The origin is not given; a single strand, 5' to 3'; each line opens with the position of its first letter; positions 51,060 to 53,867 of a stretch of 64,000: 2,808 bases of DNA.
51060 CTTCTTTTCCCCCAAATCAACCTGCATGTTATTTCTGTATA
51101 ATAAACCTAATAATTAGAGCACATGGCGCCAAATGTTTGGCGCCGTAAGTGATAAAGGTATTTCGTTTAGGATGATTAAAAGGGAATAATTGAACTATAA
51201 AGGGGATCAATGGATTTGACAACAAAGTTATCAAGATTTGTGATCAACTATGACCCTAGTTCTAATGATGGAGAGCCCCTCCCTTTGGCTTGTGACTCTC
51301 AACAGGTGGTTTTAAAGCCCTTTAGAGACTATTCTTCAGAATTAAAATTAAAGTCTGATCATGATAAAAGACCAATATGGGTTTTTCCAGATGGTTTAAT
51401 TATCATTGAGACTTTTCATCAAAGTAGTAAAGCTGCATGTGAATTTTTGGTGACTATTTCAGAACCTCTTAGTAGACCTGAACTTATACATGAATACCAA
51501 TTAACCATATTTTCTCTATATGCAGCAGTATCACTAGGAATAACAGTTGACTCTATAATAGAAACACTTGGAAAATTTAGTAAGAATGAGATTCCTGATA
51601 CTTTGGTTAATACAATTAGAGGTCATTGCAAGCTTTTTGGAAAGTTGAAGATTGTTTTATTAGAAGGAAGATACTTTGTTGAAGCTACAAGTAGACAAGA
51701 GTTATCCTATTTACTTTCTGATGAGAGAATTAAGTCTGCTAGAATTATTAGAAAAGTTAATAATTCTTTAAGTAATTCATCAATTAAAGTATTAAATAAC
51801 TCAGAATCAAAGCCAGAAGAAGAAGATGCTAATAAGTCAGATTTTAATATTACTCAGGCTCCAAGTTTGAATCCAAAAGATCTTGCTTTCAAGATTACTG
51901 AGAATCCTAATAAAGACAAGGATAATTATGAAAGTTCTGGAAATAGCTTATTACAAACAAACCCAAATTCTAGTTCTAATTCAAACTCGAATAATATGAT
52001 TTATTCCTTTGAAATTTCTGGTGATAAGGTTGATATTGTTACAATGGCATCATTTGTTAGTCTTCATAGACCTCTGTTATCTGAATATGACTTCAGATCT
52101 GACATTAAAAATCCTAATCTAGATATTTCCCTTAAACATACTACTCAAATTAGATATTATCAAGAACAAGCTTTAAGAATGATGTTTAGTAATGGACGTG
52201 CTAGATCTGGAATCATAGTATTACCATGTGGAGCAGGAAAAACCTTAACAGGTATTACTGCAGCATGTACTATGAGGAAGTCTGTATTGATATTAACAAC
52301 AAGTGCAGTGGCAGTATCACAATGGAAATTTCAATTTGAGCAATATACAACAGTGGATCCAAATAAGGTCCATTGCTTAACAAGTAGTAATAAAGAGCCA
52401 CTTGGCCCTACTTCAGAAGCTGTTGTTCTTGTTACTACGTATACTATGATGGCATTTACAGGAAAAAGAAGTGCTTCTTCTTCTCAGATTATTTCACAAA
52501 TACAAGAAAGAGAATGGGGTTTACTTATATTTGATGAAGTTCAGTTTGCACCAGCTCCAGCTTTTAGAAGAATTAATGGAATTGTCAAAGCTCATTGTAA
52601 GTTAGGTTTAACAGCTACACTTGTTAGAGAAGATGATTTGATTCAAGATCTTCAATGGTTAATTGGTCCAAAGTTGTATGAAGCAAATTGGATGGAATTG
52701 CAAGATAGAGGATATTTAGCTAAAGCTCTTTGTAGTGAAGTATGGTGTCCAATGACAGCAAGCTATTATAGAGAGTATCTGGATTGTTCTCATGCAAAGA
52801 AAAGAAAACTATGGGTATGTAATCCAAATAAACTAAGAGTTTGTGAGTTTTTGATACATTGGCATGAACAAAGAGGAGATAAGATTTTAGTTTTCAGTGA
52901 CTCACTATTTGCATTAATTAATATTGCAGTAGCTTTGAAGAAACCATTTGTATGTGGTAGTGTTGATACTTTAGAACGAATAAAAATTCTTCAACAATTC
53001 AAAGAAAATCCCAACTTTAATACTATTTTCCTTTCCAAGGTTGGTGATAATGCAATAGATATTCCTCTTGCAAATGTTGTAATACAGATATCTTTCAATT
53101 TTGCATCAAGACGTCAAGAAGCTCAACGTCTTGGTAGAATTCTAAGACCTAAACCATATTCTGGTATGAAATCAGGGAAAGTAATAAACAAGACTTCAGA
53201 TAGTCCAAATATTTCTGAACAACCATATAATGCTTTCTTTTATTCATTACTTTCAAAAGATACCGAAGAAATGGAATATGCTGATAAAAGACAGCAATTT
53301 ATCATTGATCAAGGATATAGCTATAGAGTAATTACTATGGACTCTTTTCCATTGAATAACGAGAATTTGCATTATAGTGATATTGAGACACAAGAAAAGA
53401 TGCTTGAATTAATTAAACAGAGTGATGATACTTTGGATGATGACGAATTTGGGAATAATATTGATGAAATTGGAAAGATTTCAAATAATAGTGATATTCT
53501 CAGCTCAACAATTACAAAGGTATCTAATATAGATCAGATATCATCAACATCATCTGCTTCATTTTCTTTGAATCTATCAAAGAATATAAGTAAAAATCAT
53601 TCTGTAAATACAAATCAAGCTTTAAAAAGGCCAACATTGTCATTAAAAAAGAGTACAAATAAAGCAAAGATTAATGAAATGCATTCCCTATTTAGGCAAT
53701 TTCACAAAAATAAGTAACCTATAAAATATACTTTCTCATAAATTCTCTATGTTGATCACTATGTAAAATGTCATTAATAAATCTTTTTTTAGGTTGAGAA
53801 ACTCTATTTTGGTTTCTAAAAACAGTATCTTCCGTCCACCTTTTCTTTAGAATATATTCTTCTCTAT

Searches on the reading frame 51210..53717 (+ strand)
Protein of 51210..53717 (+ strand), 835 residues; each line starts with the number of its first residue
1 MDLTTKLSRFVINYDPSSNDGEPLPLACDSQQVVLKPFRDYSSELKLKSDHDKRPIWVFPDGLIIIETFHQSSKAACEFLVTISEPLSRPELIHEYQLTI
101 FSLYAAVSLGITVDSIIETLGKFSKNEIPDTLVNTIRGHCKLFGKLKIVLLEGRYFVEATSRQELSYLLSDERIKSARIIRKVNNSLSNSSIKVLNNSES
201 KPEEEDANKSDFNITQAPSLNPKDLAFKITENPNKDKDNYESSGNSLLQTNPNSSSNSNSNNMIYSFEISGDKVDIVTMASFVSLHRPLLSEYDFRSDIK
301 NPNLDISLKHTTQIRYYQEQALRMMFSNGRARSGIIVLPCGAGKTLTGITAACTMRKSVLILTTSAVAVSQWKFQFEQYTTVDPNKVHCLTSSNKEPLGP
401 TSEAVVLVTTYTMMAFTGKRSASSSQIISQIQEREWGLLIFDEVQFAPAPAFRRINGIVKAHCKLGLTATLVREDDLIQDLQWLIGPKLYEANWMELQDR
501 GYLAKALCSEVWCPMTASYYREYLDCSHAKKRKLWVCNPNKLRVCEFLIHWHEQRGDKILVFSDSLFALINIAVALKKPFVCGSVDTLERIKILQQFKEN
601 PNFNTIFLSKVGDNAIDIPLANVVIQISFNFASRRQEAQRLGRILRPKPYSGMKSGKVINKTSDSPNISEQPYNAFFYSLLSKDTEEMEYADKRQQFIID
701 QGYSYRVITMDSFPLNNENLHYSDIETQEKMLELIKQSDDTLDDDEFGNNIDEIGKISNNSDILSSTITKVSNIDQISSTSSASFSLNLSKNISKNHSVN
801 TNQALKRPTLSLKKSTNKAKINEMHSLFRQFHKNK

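Call 37: find_homologous_proteins(query=window:51210-53717:+, max_evalue=1e-150)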
Query window:51210-53717:+ (835 aa): 4250 proteins with E <= 1e-150 among 8000 candidates; the best 120 are listed.
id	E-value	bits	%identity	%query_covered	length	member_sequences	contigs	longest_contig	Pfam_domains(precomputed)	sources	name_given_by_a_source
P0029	0.0e+0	1860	99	100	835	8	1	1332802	PF16203.12,PF00271.38,PF13625.12,PF04851.22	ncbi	ncbi:RAD25-like protein [Cryptosporidium hominis]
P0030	0.0e+0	1826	97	100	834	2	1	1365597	PF16203.12,PF00271.38,PF13625.12,PF04851.22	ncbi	ncbi:ERCC3/XPB/RAD25,helicase involved in DNA repair [Cryptosporidium meleagridis]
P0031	0.0e+0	1766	94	100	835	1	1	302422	PF00176.30,PF16203.12,PF00271.38,PF13625.12,PF04851.22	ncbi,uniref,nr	ncbi:RAD25 [Cryptosporidium sp. chipmunk genotype I]|uniref:RAD25 n=1 Tax=Cryptosporidium sp. chipmu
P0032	0.0e+0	1709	91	100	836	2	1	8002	PF16203.12,PF00271.38,PF13625.12,PF04851.22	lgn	-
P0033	0.0e+0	1669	89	100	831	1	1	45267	PF00176.30,PF16203.12,PF00271.38,PF13625.12,PF04851.22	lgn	-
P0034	0.0e+0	1569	87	96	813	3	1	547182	PF00176.30,PF16203.12,PF00271.38,PF13625.12,PF04851.22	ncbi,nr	ncbi:RAD25-like protein [Cryptosporidium canis]|nr:RAD25-like protein [Cryptosporidium canis]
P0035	0.0e+0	1565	84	100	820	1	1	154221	PF00176.30,PF16203.12,PF00271.38,PF13625.12,PF04851.22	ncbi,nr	ncbi:putative DNA repair helicase RAD25 [Cryptosporidium felis]|nr:putative DNA repair helicase RAD2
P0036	0.0e+0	1426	77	100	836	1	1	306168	PF00270.36,PF00176.30,PF16203.12,PF00271.38,PF13625.12,PF04851.22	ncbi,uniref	ncbi:hypothetical protein RS030_172584 [Cryptosporidium xiaoi]|uniref:DNA 3'-5' helicase n=1 Tax=Cry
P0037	0.0e+0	1418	77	100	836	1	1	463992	PF00270.36,PF00176.30,PF16203.12,PF00271.38,PF13625.12,PF04851.22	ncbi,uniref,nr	ncbi:hypothetical protein FG379_001815 [Cryptosporidium bovis]|uniref:uncharacterized protein n=1 Ta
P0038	0.0e+0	1396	75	100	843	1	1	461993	PF00176.30,PF16203.12,PF00271.38,PF13625.12,PF04851.22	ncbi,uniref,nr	ncbi:hypothetical protein FG386_002744 [Cryptosporidium ryanae]|uniref:uncharacterized protein n=1 T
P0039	0.0e+0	1269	71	100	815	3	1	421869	PF00270.36,PF00176.30,PF16203.12,PF00271.38,PF13625.12,PF04851.22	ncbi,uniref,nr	ncbi:DNA repair helicase RAD25 family protein [Cryptosporidium andersoni]|uniref:DNA 3'-5' helicase 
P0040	0.0e+0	1101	45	84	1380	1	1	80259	PF00176.30,PF16203.12,PF00271.38,PF13625.12,PF04851.22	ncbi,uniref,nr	ncbi:DNA repair helicase [Artemisia annua]|uniref:DNA 3'-5' helicase n=1 Tax=Artemisia annua TaxID=3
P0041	2.4e-264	897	49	97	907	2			PF00270.36,PF00176.30,PF16203.12,PF00271.38,PF13625.12,PF04851.22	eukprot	eukprot:GHVS01036288.1.p1 GENE.GHVS01036288.1~~GHVS01036288.1.p1 ORF type:complete len:908 (+),score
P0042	1.7e-256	871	66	56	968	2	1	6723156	PF00176.30,PF16203.12,PF00271.38,PF13625.12,PF04851.22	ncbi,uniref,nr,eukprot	ncbi:hypothetical protein NCLIV_036860 [Neospora caninum Liverpool]|uniref:DNA 3'-5' helicase n=1 Ta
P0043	3.5e-255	867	65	57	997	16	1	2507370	PF00176.30,PF16203.12,PF00271.38,PF13625.12,PF04851.22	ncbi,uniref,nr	ncbi:TFIIH basal transcription factor complex helicase XPB subunit [Toxoplasma gondii GAB2-2007-GAL-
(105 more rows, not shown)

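Call 38: find_encoding_contigs(protein=P0039, flank=10000, max_places=3)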
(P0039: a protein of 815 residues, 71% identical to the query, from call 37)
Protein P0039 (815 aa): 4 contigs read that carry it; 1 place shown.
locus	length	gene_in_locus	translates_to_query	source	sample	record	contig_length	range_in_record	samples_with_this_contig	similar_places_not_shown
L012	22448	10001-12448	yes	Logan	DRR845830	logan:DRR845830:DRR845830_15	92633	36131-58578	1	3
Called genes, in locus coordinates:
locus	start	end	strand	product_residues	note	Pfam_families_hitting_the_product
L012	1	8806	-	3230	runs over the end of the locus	PF12755:Vac14_Fab1_bd (faint), PF25757:TPR_DNAAF5 (faint), PF13513:HEAT_EZ (faint), PF26715:HEAT_GCN1_2 (faint), PF23271:HEAT_GCN1 (faint), PF12348:CLASP_N, PF24987:HEAT_EF3_N, PF24984:HEAT_EF3_GNC1, +5 more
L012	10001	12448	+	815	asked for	PF13625:Helicase_C_3, PF00176:SNF2-rel_dom, PF00270:DEAD (faint), PF04851:ResIII, PF16203:ERCC3_RAD25_C, PF00271:Helicase_C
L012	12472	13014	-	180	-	PF04889:Cwf_Cwc_15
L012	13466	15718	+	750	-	-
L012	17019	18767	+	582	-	PF01513:NAD_kinase, PF20143:NAD_kinase_C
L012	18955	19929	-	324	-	PF00400:WD40 (faint), PF23381:Beta-prop_IFT122_1st (faint), PF23414:Beta-prop_EML_2 (faint), PF24797:Beta-prop_WDR35_TULP_N (faint), PF24807:WD40_CDC20-Fz (faint), PF24814:WD40_Prp19 (faint), PF25174:Beta-prop_THOC3 (faint), PF25175:Beta-prop_WDR5 (faint)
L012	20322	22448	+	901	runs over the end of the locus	PF00350:Dynamin_N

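Call 39: find_encoding_contigs(protein=P0037, flank=10000, max_places=1)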
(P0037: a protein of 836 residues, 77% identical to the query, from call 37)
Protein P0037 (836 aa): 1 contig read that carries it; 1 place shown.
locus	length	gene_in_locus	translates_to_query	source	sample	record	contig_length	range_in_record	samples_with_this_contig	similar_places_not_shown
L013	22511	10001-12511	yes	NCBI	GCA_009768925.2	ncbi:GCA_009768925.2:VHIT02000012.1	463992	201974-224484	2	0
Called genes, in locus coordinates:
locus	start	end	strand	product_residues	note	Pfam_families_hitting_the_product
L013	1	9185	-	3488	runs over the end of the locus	PF12755:Vac14_Fab1_bd (faint), PF24714:TOR1L1_N (faint), PF26715:HEAT_GCN1_2 (faint), PF23271:HEAT_GCN1 (faint), PF24987:HEAT_EF3_N, PF25757:TPR_DNAAF5 (faint), PF02985:HEAT (faint), PF24984:HEAT_EF3_GNC1, +2 more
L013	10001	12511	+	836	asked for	PF13625:Helicase_C_3, PF00176:SNF2-rel_dom, PF00270:DEAD (weak), PF04851:ResIII, PF16203:ERCC3_RAD25_C, PF00271:Helicase_C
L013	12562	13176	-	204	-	PF04889:Cwf_Cwc_15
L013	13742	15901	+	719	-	-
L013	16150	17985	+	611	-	PF01513:NAD_kinase, PF20143:NAD_kinase_C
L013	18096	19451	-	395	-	PF00400:WD40 (faint), PF23381:Beta-prop_IFT122_1st (faint), PF23414:Beta-prop_EML_2 (faint), PF24817:WD40_WDHD1_1st (faint), PF25174:Beta-prop_THOC3 (faint)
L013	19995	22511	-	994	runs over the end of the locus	PF08351:TmcA_N, PF05127:NAT10_TcmA_helicase, PF13718:GNAT_acetyltr_2, PF13725:tRNA_bind_2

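Call 40: find_encoding_contigs(protein=P0035, flank=10000, max_places=1)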
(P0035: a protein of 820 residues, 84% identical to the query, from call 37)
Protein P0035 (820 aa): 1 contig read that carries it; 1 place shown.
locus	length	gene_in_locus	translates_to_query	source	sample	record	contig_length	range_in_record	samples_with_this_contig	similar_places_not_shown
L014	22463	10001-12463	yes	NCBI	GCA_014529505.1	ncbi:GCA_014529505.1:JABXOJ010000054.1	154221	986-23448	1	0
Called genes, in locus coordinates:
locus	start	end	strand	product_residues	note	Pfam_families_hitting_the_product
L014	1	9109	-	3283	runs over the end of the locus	PF23227:HEAT_MROH2B_C (faint), PF02985:HEAT (faint), PF12348:CLASP_N (weak), PF24987:HEAT_EF3_N, PF23271:HEAT_GCN1 (weak), PF24714:TOR1L1_N, PF24984:HEAT_EF3_GNC1, PF24987:HEAT_EF3_N (weak), +5 more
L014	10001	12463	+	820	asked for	PF13625:Helicase_C_3, PF00176:SNF2-rel_dom (weak), PF04851:ResIII, PF16203:ERCC3_RAD25_C, PF00271:Helicase_C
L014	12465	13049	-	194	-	PF04889:Cwf_Cwc_15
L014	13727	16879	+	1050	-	-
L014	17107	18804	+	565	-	PF01513:NAD_kinase, PF20143:NAD_kinase_C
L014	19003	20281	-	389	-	PF23414:Beta-prop_EML_2 (faint), PF25174:Beta-prop_THOC3 (faint), PF25175:Beta-prop_WDR5 (faint), PF23381:Beta-prop_IFT122_1st (faint), PF00400:WD40 (faint), PF24817:WD40_WDHD1_1st (faint)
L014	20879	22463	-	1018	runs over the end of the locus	PF08351:TmcA_N, PF05127:NAT10_TcmA_helicase, PF13718:GNAT_acetyltr_2, PF13725:tRNA_bind_2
